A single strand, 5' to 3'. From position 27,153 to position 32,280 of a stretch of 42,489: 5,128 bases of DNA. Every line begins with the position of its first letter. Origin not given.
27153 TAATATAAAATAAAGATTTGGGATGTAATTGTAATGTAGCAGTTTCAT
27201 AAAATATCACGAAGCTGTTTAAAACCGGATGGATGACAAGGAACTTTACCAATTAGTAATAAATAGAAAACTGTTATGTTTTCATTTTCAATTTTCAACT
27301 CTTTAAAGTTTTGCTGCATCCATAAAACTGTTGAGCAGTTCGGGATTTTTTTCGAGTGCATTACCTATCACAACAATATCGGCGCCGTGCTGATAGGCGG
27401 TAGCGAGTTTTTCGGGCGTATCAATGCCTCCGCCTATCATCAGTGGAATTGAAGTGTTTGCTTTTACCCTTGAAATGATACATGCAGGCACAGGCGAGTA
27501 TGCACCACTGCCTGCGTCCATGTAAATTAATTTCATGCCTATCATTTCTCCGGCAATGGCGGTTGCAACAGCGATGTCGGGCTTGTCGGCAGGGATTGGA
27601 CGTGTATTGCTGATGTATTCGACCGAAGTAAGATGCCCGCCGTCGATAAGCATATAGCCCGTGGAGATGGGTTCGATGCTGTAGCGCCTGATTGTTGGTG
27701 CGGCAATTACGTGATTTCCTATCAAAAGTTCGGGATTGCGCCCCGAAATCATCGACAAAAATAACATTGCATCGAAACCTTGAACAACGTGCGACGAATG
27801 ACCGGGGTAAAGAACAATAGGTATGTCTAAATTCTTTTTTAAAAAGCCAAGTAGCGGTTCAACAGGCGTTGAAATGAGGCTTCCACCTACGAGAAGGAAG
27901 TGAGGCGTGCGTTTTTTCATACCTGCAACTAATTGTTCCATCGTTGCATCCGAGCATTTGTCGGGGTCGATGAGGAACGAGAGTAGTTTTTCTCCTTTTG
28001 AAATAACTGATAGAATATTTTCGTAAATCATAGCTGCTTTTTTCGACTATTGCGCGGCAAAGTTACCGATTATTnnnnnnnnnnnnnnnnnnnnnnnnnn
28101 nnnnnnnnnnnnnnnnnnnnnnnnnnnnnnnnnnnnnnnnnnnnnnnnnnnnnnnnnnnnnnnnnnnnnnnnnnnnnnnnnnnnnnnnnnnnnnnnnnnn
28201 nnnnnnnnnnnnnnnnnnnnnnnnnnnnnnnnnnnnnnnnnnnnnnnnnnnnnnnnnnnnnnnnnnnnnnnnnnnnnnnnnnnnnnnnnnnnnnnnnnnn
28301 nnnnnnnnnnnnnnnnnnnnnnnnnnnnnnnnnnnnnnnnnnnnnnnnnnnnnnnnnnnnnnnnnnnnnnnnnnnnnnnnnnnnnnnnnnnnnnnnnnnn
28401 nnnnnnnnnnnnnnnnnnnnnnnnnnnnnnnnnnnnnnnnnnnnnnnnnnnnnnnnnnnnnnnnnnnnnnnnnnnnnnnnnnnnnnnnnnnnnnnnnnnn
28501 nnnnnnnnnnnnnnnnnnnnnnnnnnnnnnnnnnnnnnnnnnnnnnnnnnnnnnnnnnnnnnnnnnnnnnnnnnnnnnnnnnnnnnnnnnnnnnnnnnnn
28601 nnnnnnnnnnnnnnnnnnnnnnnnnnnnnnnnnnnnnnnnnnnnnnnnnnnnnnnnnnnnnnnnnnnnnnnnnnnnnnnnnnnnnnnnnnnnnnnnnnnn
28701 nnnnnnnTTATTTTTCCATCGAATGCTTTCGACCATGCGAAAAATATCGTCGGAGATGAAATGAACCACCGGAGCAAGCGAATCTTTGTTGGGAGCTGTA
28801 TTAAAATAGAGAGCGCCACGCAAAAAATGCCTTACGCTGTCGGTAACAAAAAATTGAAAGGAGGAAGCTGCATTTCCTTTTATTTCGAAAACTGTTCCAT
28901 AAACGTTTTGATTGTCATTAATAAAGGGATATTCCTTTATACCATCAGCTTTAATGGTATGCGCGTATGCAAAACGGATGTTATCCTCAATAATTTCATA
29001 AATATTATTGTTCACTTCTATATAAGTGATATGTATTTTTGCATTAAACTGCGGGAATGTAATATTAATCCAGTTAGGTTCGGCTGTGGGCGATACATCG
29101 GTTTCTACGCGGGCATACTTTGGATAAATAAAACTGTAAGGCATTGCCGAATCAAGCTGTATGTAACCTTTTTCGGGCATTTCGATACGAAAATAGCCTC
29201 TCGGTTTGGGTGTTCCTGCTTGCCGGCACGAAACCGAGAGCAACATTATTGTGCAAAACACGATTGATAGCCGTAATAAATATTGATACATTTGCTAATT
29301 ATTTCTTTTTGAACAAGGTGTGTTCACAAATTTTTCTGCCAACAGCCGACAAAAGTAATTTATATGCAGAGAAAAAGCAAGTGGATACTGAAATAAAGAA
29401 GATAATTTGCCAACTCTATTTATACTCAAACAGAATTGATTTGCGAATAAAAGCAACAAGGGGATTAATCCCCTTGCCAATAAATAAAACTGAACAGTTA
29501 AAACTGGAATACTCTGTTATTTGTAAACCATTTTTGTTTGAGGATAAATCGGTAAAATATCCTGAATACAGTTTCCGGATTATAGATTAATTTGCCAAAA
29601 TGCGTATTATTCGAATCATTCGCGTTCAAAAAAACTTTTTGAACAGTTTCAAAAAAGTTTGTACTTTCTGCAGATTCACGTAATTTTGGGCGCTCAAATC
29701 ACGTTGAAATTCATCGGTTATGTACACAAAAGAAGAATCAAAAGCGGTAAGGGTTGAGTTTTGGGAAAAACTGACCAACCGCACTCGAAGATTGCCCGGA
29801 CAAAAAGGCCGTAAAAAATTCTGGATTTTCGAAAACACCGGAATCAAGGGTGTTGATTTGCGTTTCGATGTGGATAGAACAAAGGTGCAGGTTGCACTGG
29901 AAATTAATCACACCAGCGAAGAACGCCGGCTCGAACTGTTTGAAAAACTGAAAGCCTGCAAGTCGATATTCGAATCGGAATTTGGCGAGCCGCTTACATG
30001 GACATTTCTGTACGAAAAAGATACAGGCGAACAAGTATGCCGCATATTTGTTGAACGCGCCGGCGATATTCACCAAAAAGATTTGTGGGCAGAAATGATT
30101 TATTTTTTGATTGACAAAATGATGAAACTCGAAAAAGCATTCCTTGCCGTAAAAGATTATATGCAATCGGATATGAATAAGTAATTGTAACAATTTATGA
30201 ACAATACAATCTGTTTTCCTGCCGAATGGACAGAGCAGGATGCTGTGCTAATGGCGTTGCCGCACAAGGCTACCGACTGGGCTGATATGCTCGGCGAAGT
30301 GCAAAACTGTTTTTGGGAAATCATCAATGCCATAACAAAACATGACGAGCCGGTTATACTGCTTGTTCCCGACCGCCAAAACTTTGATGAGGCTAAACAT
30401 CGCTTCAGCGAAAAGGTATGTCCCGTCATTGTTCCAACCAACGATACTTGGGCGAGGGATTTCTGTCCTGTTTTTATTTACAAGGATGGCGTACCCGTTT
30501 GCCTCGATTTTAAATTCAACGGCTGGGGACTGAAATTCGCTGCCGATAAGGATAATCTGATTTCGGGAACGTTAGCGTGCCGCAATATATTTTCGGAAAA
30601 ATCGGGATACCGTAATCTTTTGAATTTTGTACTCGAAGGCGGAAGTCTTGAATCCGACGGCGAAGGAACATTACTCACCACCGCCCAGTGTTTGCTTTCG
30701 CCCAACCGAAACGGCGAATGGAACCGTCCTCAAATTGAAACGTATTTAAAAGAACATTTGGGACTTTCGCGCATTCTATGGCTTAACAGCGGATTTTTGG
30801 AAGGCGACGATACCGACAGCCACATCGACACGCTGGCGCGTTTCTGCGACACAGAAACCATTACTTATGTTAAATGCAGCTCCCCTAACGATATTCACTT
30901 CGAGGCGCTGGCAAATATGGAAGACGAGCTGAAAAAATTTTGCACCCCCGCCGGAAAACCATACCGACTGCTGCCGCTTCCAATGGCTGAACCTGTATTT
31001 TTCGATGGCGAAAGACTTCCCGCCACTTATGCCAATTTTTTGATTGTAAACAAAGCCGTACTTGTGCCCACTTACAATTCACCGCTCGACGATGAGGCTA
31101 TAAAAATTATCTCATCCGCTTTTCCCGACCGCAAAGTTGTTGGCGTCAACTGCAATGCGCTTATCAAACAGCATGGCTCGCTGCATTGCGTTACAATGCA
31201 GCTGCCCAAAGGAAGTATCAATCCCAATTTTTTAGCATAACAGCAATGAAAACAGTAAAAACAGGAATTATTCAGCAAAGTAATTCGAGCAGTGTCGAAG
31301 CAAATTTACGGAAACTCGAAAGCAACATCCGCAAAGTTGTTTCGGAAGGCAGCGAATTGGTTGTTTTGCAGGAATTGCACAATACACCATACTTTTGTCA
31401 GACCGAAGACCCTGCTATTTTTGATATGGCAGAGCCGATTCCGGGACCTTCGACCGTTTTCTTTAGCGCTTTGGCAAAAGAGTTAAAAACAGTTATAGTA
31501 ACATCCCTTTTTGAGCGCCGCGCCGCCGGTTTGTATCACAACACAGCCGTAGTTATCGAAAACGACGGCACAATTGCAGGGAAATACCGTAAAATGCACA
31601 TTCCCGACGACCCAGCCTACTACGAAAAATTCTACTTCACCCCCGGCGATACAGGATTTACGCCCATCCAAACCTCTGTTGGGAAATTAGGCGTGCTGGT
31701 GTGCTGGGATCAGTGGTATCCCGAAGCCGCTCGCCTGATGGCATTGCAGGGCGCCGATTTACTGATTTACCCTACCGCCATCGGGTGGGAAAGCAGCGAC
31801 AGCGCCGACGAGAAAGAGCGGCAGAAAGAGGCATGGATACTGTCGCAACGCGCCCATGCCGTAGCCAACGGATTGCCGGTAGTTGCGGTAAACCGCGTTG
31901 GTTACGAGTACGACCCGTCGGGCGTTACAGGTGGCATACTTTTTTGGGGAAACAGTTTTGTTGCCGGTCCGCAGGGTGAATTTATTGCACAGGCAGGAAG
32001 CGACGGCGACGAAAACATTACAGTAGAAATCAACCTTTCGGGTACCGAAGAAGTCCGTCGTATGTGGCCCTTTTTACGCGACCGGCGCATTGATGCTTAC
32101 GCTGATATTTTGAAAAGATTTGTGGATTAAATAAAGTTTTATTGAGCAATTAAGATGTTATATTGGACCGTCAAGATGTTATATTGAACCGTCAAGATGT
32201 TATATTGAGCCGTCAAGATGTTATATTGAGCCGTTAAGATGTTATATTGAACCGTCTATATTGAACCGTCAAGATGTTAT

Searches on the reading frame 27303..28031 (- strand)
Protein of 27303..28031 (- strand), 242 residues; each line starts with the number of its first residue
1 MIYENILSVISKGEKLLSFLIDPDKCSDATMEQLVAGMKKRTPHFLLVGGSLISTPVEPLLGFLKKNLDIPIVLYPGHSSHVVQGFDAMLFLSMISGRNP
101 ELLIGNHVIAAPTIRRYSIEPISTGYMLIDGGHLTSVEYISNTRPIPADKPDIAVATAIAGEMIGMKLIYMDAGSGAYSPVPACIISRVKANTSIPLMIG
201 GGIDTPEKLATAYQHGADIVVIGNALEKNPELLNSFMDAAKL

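Call 5: search_protein_families(library=pfam, proteins=[window:27303-28031:-], max_evalue=0.01)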
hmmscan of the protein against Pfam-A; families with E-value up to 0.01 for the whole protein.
window:27303-28031:- (242 aa): 6 families
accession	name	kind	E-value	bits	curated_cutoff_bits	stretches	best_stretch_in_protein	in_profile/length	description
PF01884.23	PcrB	-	9.8e-38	130.3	23.9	1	19-231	10-216/226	PcrB family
PF00977.27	His_biosynth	-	4.5e-08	33.3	23.6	1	182-238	61-117/228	Histidine biosynthesis protein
PF04131.20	NanE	-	1.2e-06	28.3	27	1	191-240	141-190/192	Putative N-acetylmannosamine-6-phosphate epimerase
PF01207.24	Dus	-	1.5e-06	28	20.4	1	186-235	176-226/311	Dihydrouridine synthase (Dus)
PF00290.26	Trp_syntA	-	0.00057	19.3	27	1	185-226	189-229/259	Tryptophan synthase alpha chain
PF05690.20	ThiG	-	0.0066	16.3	23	0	185-229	166-210/247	Thiazole biosynthesis protein ThiG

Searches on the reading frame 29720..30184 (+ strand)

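Call 6: search_protein_families(library=pfam, proteins=[window:29720-30184:+], max_evalue=0.01)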
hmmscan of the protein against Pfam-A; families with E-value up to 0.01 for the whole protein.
window:29720-30184:+ (154 aa): 1 family
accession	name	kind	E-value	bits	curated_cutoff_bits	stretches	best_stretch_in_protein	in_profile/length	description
PF14088.11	DUF4268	-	1.2e-29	103.6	27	1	11-141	2-136/140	Domain of unknown function (DUF4268)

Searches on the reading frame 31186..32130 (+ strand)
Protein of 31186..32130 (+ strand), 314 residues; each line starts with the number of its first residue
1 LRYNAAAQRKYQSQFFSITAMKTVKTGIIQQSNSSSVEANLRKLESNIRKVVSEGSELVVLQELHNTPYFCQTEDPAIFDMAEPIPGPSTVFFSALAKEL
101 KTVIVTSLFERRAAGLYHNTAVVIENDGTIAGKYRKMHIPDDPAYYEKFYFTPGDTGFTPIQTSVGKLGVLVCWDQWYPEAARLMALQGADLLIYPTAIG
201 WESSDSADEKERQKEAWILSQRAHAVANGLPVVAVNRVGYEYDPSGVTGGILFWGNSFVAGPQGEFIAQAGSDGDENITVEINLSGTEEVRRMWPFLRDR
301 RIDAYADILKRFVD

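Call 7: search_protein_families(library=pfam, proteins=[window:31186-32130:+], max_evalue=0.01)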
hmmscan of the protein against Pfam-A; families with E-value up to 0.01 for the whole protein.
window:31186-32130:+ (314 aa): 1 family
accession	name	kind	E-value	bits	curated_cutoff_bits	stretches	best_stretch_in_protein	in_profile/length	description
PF00795.27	CN_hydrolase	-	2.9e-62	210.7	23.2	1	27-292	3-256/256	Carbon-nitrogen hydrolase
